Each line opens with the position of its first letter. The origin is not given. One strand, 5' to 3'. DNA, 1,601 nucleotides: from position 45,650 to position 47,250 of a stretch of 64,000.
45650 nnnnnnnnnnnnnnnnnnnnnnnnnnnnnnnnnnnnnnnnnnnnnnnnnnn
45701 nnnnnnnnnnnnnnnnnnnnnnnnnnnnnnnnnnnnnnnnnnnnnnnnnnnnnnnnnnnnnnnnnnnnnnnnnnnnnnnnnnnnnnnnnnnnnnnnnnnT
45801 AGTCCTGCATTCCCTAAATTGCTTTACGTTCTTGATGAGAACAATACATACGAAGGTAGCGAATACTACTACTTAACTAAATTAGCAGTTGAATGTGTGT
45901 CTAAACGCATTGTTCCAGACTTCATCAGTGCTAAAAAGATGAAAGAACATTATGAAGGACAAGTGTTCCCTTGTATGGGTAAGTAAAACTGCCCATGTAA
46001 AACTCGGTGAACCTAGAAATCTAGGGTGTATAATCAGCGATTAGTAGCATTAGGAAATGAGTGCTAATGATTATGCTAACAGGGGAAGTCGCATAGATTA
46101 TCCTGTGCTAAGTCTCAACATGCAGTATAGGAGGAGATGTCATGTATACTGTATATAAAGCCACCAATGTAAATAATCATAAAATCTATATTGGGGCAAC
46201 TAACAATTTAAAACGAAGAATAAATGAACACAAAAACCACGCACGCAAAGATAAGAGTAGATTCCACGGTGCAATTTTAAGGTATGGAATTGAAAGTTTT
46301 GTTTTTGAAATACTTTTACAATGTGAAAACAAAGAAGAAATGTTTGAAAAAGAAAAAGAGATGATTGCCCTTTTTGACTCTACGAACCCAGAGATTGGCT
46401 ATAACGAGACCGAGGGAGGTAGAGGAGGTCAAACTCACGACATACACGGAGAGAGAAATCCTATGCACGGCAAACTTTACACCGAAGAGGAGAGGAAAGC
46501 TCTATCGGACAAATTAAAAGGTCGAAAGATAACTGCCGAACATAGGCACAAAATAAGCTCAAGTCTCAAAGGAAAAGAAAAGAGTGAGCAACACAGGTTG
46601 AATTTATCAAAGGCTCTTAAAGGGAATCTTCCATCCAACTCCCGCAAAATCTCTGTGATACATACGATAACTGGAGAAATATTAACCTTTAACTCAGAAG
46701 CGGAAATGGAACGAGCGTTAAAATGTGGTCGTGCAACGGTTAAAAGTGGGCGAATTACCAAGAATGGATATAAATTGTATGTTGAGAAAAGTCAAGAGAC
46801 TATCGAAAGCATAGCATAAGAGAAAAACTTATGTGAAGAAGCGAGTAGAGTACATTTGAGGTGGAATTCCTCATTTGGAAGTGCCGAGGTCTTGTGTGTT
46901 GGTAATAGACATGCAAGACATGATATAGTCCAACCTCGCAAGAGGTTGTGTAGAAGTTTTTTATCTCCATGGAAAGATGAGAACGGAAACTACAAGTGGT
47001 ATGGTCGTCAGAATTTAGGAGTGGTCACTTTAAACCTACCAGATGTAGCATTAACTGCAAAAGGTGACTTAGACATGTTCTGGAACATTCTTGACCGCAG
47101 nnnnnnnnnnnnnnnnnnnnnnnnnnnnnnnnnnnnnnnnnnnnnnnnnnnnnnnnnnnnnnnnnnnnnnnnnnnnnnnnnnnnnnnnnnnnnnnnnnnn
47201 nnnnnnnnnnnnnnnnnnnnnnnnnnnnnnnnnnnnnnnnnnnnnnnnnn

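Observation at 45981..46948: Group I intron with a GIY-YIG homing endonuclease splitting nrdD; the P1 helix and a GNRA hairpin at the 3' splice site are readable by eye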

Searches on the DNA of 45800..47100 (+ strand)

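Call 3: search_rna_families(source=window, start=45800, end=47100, threshold=evalue, max_evalue=1, show_alignments=3)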
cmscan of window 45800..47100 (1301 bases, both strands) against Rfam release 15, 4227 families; matches with E-value up to 1: 2.
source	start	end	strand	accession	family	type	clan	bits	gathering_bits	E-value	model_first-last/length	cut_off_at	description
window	46825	46952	+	RF00028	Intron_gpI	Intron;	-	18.1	50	0.075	1-253/253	no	Group I catalytic intron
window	46485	46503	-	RF01072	TMV_UPD-PK3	Cis-reg;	-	16.2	34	0.49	1-19/31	no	Pseudoknot of upstream pseudoknot domain (UPD) of the 3'UTR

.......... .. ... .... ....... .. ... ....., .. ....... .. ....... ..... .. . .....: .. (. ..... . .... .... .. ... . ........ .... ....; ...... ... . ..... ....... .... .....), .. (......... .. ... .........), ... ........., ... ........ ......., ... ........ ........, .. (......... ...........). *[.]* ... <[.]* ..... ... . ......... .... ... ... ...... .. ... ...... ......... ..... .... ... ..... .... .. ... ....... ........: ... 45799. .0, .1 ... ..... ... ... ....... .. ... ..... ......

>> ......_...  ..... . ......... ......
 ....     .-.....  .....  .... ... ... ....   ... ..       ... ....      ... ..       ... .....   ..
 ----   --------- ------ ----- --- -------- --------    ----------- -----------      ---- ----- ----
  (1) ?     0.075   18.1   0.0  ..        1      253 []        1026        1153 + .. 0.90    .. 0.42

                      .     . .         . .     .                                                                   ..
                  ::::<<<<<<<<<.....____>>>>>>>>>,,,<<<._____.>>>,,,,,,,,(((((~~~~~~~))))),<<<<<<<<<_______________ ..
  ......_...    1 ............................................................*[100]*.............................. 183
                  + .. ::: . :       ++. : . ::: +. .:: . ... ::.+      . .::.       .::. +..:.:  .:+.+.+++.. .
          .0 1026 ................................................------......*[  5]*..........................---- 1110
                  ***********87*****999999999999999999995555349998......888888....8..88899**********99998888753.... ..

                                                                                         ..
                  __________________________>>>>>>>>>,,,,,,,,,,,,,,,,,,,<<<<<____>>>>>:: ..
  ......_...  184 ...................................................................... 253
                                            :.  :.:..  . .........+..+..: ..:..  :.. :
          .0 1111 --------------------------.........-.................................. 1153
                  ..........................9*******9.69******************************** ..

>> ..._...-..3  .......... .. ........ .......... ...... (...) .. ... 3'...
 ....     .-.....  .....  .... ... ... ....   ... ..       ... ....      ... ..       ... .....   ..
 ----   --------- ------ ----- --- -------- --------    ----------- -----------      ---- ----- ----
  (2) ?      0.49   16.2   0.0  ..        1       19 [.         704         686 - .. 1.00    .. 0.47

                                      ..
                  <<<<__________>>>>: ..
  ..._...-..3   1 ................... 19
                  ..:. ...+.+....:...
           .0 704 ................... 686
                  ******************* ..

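Call 6: search_dna_similar(query=window:45900-47050:+, collection=phages, mode=distant, max_rows=40)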
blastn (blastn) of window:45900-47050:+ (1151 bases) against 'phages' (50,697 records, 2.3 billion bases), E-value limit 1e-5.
Records with a match: 90; places in all: 93; records where one place covers at least 80% of the query: 0.
Best place of each record, by identity: 95-99% 1; 80-90% 30; 60-80% 59.
By first word of the organism name: Bacillus 47; Clostridium 25; Escherichia 6; Enterocloster 5; Enterococcus 2; Staphylococcus 2; Psychrobacillus 1; Vibrio 1; Fusobacterium 1.
By host as written in the record: Clostridium sporogenes ATCC-15579 25; Bacillus subtilis BEST7003 11; Bacillus subtilis 8; Bacillus thuringiensis subsp. kurstaki 6; Bacillus thuringiensis subspecies kurstaki 5; Bacillus subtilis subsp. subtilis str. 168 5; Bacillus thuringiensis kurstaki 3; Bacillus subtilis Delta6 3; and 15 more.
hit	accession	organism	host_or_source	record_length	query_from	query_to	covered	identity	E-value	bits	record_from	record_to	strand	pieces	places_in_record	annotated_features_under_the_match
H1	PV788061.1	Clostridium phage CS01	Clostridium sporogenes ATCC-15579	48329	79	213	12%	74.8%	8e-16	92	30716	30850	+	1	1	NrdD-like anaerobic ribonucleotide reductase large subunit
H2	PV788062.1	Clostridium phage CS02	Clostridium sporogenes ATCC-15579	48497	79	213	12%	74.8%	8e-16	92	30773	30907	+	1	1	NrdD-like anaerobic ribonucleotide reductase large subunit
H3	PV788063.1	Clostridium phage CS03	Clostridium sporogenes ATCC-15579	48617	79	213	12%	74.8%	8e-16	92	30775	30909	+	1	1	NrdD-like anaerobic ribonucleotide reductase large subunit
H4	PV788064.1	Clostridium phage CS04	Clostridium sporogenes ATCC-15579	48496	79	213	12%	74.8%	8e-16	92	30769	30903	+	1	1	NrdD-like anaerobic ribonucleotide reductase large subunit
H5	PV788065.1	Clostridium phage CS05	Clostridium sporogenes ATCC-15579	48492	79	213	12%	74.8%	8e-16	92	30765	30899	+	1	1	NrdD-like anaerobic ribonucleotide reductase large subunit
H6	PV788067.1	Clostridium phage CS07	Clostridium sporogenes ATCC-15579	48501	79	213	12%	74.8%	8e-16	92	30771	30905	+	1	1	NrdD-like anaerobic ribonucleotide reductase large subunit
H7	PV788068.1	Clostridium phage CS11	Clostridium sporogenes ATCC-15579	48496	79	213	12%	74.8%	8e-16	92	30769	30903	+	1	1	NrdD-like anaerobic ribonucleotide reductase large subunit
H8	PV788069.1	Clostridium phage CS12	Clostridium sporogenes ATCC-15579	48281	79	213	12%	74.8%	8e-16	92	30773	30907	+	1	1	NrdD-like anaerobic ribonucleotide reductase large subunit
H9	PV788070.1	Clostridium phage CS13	Clostridium sporogenes ATCC-15579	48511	79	213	12%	74.8%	8e-16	92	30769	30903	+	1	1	NrdD-like anaerobic ribonucleotide reductase large subunit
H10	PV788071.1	Clostridium phage CS15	Clostridium sporogenes ATCC-15579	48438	79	213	12%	74.8%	8e-16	92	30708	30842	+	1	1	NrdD-like anaerobic ribonucleotide reductase large subunit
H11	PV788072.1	Clostridium phage CS16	Clostridium sporogenes ATCC-15579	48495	79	213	12%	74.8%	8e-16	92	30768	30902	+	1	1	NrdD-like anaerobic ribonucleotide reductase large subunit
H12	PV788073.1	Clostridium phage CS19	Clostridium sporogenes ATCC-15579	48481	79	213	12%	74.8%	8e-16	92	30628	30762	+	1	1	HNH endonuclease | NrdD-like anaerobic ribonucleotide reductase large subunit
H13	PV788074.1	Clostridium phage CS20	Clostridium sporogenes ATCC-15579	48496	79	213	12%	74.8%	8e-16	92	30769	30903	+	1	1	NrdD-like anaerobic ribonucleotide reductase large subunit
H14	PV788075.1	Clostridium phage CS21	Clostridium sporogenes ATCC-15579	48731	79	213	12%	74.8%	8e-16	92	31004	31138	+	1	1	NrdD-like anaerobic ribonucleotide reductase large subunit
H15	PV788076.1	Clostridium phage CS22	Clostridium sporogenes ATCC-15579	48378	79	213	12%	74.8%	8e-16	92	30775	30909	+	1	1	NrdD-like anaerobic ribonucleotide reductase large subunit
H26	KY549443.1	Enterococcus phage EFP01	Enterococcus faecium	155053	97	213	10%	78.0%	2e-16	93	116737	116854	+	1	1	none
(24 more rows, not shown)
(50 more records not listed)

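Call 8: get_annotated_region(hit=H1, flank=2500)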
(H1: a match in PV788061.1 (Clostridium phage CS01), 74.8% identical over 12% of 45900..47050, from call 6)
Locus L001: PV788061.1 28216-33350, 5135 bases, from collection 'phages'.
description: Clostridium phage CS01, complete genome.
organism: Clostridium phage CS01 (NCBI taxid 3446644)
taxonomy: Viruses
host: Clostridium sporogenes ATCC-15579; source: sewage; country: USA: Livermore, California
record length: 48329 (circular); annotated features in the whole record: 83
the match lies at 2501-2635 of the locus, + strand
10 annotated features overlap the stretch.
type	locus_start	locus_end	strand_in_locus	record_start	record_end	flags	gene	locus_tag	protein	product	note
CDS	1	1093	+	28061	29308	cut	-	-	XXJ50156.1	DnaB-like replicative helicase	-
CDS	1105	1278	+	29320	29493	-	-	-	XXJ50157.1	hypothetical protein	-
CDS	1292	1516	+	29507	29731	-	-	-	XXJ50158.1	hypothetical protein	-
CDS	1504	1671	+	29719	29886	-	-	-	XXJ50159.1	host RecBCD nuclease inhibitor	-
CDS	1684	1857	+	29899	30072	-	-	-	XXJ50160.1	hypothetical protein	-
CDS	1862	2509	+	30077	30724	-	-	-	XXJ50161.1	NrdD-like anaerobic ribonucleotide reductase large subunit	-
CDS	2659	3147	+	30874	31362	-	-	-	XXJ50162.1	HNH endonuclease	-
CDS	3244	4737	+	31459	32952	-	-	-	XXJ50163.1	anaerobic ribonucleoside reductase large subunit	-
CDS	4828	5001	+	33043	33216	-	-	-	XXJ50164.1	hypothetical protein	-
CDS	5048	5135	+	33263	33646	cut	-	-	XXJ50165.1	DNA ligase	-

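Call 9: get_annotated_region(hit=H12, flank=2500)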
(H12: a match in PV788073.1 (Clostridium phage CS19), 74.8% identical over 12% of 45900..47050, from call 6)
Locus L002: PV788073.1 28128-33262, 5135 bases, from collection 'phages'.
description: Clostridium phage CS19, complete genome.
organism: Clostridium phage CS19 (NCBI taxid 3446656)
taxonomy: Viruses
host: Clostridium sporogenes ATCC-15579; source: sewage; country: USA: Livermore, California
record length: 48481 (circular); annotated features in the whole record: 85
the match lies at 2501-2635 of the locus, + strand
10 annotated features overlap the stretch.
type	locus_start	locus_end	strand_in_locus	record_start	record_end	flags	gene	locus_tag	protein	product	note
CDS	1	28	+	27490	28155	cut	-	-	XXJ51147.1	DnaC-like helicase loader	-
CDS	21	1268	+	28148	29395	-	-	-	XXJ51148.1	DnaB-like replicative helicase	-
CDS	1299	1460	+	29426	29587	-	-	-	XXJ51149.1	hypothetical protein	-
CDS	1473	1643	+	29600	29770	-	-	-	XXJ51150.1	host RecBCD nuclease inhibitor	-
CDS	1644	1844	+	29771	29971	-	-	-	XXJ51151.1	hypothetical protein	-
CDS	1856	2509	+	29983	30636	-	-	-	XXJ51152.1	NrdD-like anaerobic ribonucleotide reductase large subunit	-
CDS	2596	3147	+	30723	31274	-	-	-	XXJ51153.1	HNH endonuclease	-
CDS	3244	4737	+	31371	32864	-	-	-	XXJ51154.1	anaerobic ribonucleoside reductase large subunit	-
CDS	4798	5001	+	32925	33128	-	-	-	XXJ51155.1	hypothetical protein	-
CDS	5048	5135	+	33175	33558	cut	-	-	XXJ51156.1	DNA ligase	-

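Call 10: get_annotated_region(hit=H26, flank=2500)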
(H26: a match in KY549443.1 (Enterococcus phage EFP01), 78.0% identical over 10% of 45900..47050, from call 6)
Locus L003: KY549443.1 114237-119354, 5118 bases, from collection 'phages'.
description: Enterococcus phage EFP01, complete genome.
organism: Enterococcus phage EFP01 (NCBI taxid 1926594)
taxonomy: Viruses; Duplodnaviria; Heunggongvirae; Uroviricota; Caudoviricetes; Herelleviridae; Brockvirinae; Schiekvirus; Schiekvirus EFP01
host: Enterococcus faecium; source: sewage; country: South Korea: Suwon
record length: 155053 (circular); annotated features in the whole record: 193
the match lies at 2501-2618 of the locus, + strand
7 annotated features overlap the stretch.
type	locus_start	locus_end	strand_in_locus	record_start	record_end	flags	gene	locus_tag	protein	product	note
CDS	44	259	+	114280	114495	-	-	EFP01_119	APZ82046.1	hypothetical protein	-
CDS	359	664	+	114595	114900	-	-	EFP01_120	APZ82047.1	hypothetical protein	-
CDS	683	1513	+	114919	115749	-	-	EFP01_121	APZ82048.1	hypothetical protein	-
CDS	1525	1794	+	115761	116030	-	-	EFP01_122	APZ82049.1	hypothetical protein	-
CDS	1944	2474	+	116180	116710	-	-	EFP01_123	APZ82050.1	anaerobic ribonucleotide reductase subunit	-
CDS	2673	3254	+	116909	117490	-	-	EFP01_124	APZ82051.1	hypothetical protein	-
CDS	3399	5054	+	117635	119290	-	-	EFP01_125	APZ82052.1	anaerobic ribonucleotide reductase subunit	-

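Call 11: search_dna_similar(query=window:45975-46145:+, collection=phages, mode=distant, max_rows=60, rows=spread, max_evalue=0.001)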
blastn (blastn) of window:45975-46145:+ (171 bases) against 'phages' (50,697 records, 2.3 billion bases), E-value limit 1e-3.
Records with a match: 98; places in all: 103; records where one place covers at least 80% of the query: 0.
Best place of each record, by identity: 80-90% 21; 60-80% 77.
By first word of the organism name: Staphylococcus 33; Bacillus 31; Clostridium 25; Enterocloster 5; Enterococcus 2; Silviavirus 1; Psychrobacillus 1.
By host as written in the record: Clostridium sporogenes ATCC-15579 25; Bacillus subtilis BEST7003 10; Bacillus subtilis 9; Staphylococcus aureus 9; Bacillus subtilis subsp. subtilis str. 168 5; Staphylococcus aureus (phage propagation strain 47) 4; Staphylococcus carnosus TM300 4; - 4; and 19 more.
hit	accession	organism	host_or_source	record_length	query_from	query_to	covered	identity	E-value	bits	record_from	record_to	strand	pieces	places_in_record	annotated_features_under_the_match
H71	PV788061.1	Clostridium phage CS01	Clostridium sporogenes ATCC-15579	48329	4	138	79%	74.8%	1e-16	92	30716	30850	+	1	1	NrdD-like anaerobic ribonucleotide reductase large subunit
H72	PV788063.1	Clostridium phage CS03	Clostridium sporogenes ATCC-15579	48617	4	138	79%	74.8%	1e-16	92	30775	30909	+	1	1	NrdD-like anaerobic ribonucleotide reductase large subunit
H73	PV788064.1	Clostridium phage CS04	Clostridium sporogenes ATCC-15579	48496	4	138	79%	74.8%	1e-16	92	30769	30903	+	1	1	NrdD-like anaerobic ribonucleotide reductase large subunit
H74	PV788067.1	Clostridium phage CS07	Clostridium sporogenes ATCC-15579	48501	4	138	79%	74.8%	1e-16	92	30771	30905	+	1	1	NrdD-like anaerobic ribonucleotide reductase large subunit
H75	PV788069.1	Clostridium phage CS12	Clostridium sporogenes ATCC-15579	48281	4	138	79%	74.8%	1e-16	92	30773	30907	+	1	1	NrdD-like anaerobic ribonucleotide reductase large subunit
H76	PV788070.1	Clostridium phage CS13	Clostridium sporogenes ATCC-15579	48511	4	138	79%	74.8%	1e-16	92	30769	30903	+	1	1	NrdD-like anaerobic ribonucleotide reductase large subunit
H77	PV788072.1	Clostridium phage CS16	Clostridium sporogenes ATCC-15579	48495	4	138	79%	74.8%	1e-16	92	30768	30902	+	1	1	NrdD-like anaerobic ribonucleotide reductase large subunit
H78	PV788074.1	Clostridium phage CS20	Clostridium sporogenes ATCC-15579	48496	4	138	79%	74.8%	1e-16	92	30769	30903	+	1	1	NrdD-like anaerobic ribonucleotide reductase large subunit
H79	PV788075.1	Clostridium phage CS21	Clostridium sporogenes ATCC-15579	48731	4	138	79%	74.8%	1e-16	92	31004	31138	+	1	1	NrdD-like anaerobic ribonucleotide reductase large subunit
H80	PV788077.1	Clostridium phage CS25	Clostridium sporogenes ATCC-15579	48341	4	138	79%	74.8%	1e-16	92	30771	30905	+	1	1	NrdD-like anaerobic ribonucleotide reductase large subunit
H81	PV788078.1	Clostridium phage CS27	Clostridium sporogenes ATCC-15579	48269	4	138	79%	74.8%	1e-16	92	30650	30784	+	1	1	NrdD-like anaerobic ribonucleotide reductase large subunit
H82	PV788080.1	Clostridium phage CS29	Clostridium sporogenes ATCC-15579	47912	4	138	79%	74.8%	1e-16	92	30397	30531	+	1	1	NrdD-like anaerobic ribonucleotide reductase large subunit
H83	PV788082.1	Clostridium phage CS31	Clostridium sporogenes ATCC-15579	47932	4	138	79%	74.8%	1e-16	92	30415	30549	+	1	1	NrdD-like anaerobic ribonucleotide reductase large subunit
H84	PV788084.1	Clostridium phage CS33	Clostridium sporogenes ATCC-15579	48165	4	138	79%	74.8%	1e-16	92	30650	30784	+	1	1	NrdD-like anaerobic ribonucleotide reductase large subunit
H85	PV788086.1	Clostridium phage CS36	Clostridium sporogenes ATCC-15579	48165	4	138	79%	74.8%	1e-16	92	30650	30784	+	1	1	NrdD-like anaerobic ribonucleotide reductase large subunit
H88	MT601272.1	Bacillus phage vB_BsuS-Goe11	Bacillus subtilis Delta6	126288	25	116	54%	82.6%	8e-18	95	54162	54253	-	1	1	none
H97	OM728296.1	Bacillus phage vB_BsuM-Goe26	Bacillus subtilis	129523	24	124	59%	72.4%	8e-5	52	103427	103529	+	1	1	hypothetical protein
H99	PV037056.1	Staphylococcus phage Fi4S2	Staphylococcus capitis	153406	24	112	52%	78.0%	1e-8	64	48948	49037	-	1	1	hypothetical protein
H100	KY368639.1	Bacillus phage vB_BsuM-Goe2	Bacillus subtilis Goe2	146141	22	113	54%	75.0%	5e-8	64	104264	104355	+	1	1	DNA polymerase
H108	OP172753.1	Enterocloster phage CB457P1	Enterocloster bolteae DA457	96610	32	114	49%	81.0%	3e-11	73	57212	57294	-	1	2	none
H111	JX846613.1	Staphylococcus phage vB_SauM_Romulus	Staphylococcus aureus (phage ...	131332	23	110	51%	74.2%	3e-4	51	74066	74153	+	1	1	promoter | similar to DNA polymerase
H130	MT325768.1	Psychrobacillus phage Perkons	Psychrobacillus psychrodurans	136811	33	112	47%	79.5%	6e-7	60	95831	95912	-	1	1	none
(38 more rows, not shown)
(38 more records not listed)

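Call 12: search_dna_similar(query=window:46815-46955:+, collection=phages, mode=distant, max_rows=60, rows=spread, max_evalue=0.001)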
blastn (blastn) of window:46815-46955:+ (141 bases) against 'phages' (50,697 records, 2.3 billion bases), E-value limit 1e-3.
Records with a match: 28; places in all: 28; records where one place covers at least 80% of the query: 0.
Best place of each record, by identity: 95-99% 1; 80-90% 11; 60-80% 16.
By first word of the organism name: Bacillus 26; Vibrio 1; Psychrobacillus 1.
By host as written in the record: Bacillus thuringiensis subsp. kurstaki 6; Bacillus thuringiensis subspecies kurstaki 5; Bacillus thuringiensis kurstaki 3; Bacillus subtilis 3; Bacillus subtilis KACC 17797 2; Bacillus subtilis ATCC 15245 2; Bacillus pumilus GL1 2; Bacillus thuringiensis DSM 350 1; and 4 more.
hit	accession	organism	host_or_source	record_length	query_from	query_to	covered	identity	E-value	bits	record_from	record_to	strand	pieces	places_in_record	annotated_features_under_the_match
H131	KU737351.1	Bacillus phage NotTheCreek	Bacillus thuringiensis subsp. kurstaki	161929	13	85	52%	78.1%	2e-6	57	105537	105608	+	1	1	none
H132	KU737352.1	Bacillus phage Nemo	Bacillus thuringiensis subsp. kurstaki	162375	13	85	52%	78.1%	2e-6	57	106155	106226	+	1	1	none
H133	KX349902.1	Bacillus phage Kida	Bacillus thuringiensis subspecies ...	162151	13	85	52%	78.1%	2e-6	57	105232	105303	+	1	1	none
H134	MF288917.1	Bacillus phage PPIsBest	Bacillus thuringiensis kurstaki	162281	13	85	52%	78.1%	2e-6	57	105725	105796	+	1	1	none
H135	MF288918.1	Bacillus phage Bubs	Bacillus thuringiensis DSM 350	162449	13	85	52%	78.1%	2e-6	57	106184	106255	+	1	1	none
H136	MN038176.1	Bacillus phage Phireball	Bacillus thuringiensis kurstaki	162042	13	85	52%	78.1%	2e-6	57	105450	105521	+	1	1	none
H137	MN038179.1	Bacillus phage ALPS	Bacillus thuringiensis kurstaki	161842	13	85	52%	78.1%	2e-6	57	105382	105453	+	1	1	none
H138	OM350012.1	Bacillus phage Darren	Bacillus thuringiensis subspecies ...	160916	13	85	52%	78.1%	2e-6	57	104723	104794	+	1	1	none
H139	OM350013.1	Bacillus phage MrBubbles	Bacillus thuringiensis subspecies ...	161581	13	85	52%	78.1%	2e-6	57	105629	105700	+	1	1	none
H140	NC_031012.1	Bacillus phage Kida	Bacillus thuringiensis subspecies ...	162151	13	85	52%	78.1%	2e-6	57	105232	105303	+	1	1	none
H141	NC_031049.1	Bacillus phage NotTheCreek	Bacillus thuringiensis subsp. kurstaki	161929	13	85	52%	78.1%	2e-6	57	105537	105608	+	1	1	none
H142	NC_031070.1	Bacillus phage Nemo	Bacillus thuringiensis subsp. kurstaki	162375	13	85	52%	78.1%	2e-6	57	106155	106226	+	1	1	none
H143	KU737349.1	Bacillus phage DIGNKC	Bacillus thuringiensis subsp. kurstaki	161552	15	85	50%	78.9%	2e-6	58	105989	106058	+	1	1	none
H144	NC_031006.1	Bacillus phage DIGNKC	Bacillus thuringiensis subsp. kurstaki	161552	15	85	50%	78.9%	2e-6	58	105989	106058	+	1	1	none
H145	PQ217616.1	Bacillus phage Azalea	Bacillus thuringiensis subspecies ...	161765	15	85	50%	78.9%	2e-6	58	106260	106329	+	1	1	none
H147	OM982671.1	Bacillus phage SBSphiJ4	Bacillus subtilis BEST7003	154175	23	81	42%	83.1%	4e-8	63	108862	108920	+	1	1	none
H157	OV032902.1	Vibrio phage vB_VpaM_sm033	-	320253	1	39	28%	97.4%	3e-9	67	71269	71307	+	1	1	none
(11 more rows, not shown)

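Call 13: get_annotated_region(hit=H88, flank=2000)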
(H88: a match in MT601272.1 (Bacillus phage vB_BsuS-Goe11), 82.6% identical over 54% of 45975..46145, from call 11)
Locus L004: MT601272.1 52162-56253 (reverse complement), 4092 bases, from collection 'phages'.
description: Bacillus phage vB_BsuS-Goe11, complete genome.
organism: Bacillus phage vB_BsuS-Goe11 (NCBI taxid 2586959)
taxonomy: Viruses; Duplodnaviria; Heunggongvirae; Uroviricota; Caudoviricetes; Spbetavirus
host: Bacillus subtilis Delta6; source: municipal sewage; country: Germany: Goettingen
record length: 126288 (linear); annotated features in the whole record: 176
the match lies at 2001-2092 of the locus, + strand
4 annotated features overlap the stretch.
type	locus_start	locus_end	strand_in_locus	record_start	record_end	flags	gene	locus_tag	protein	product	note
CDS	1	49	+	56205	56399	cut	hypothetical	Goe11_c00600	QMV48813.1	hypothetical protein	-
CDS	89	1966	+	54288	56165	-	yonO_1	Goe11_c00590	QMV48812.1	DNA-directed RNA polymerase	DNA-directed RNA polymerase YonO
CDS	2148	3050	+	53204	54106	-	hypothetical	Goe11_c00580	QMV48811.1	hypothetical protein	-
CDS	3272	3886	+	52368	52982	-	yonO_2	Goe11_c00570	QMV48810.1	DNA-directed RNA polymerase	DNA-directed RNA polymerase YonO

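Call 14: get_annotated_region(hit=H108, flank=2000)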
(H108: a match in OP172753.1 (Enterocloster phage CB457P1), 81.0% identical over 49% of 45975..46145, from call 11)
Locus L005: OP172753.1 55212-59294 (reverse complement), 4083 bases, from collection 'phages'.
description: Enterocloster phage CB457P1, complete genome.
organism: Enterocloster phage CB457P1 (NCBI taxid 2968631)
taxonomy: Viruses; Duplodnaviria; Heunggongvirae; Uroviricota; Caudoviricetes
host: Enterocloster bolteae DA457; source: municipal sewage; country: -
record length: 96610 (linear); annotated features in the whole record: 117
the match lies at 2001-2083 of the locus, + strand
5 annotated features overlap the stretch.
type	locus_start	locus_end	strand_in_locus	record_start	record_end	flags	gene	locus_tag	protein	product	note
CDS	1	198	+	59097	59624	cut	-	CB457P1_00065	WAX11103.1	hypothetical protein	-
CDS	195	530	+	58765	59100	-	-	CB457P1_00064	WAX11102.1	hypothetical protein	-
CDS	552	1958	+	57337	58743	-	-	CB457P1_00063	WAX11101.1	hypothetical protein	-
CDS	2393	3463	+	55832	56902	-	-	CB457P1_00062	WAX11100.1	hypothetical protein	-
CDS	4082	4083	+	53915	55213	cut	-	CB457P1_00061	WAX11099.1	hypothetical protein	-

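Call 15: get_annotated_region(hit=H130, flank=2000)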
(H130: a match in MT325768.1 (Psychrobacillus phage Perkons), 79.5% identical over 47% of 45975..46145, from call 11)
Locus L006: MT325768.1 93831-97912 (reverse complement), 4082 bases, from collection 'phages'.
description: Psychrobacillus phage Perkons, complete genome.
organism: Psychrobacillus phage Perkons (NCBI taxid 2729574)
taxonomy: Viruses; Duplodnaviria; Heunggongvirae; Uroviricota; Caudoviricetes
host: Psychrobacillus psychrodurans; source: ice-free soil sample (4-10 cm depth) collected near Rasmussen hut; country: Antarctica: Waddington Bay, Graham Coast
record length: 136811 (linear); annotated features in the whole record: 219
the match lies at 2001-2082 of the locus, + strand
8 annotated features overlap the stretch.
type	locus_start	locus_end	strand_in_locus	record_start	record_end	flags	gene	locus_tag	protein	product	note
CDS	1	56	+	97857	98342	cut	-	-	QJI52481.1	hypothetical protein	ORF184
CDS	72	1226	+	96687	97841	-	-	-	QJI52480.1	hypothetical protein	ORF183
CDS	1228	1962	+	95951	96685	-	-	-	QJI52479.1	hypothetical protein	ORF182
CDS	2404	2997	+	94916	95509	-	-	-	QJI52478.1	hypothetical protein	ORF181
CDS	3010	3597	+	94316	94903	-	-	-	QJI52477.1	hypothetical protein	ORF180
CDS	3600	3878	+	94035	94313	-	-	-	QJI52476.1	hypothetical protein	ORF179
CDS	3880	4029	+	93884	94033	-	-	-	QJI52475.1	hypothetical protein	ORF178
CDS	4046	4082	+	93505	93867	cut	-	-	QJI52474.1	hypothetical protein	ORF177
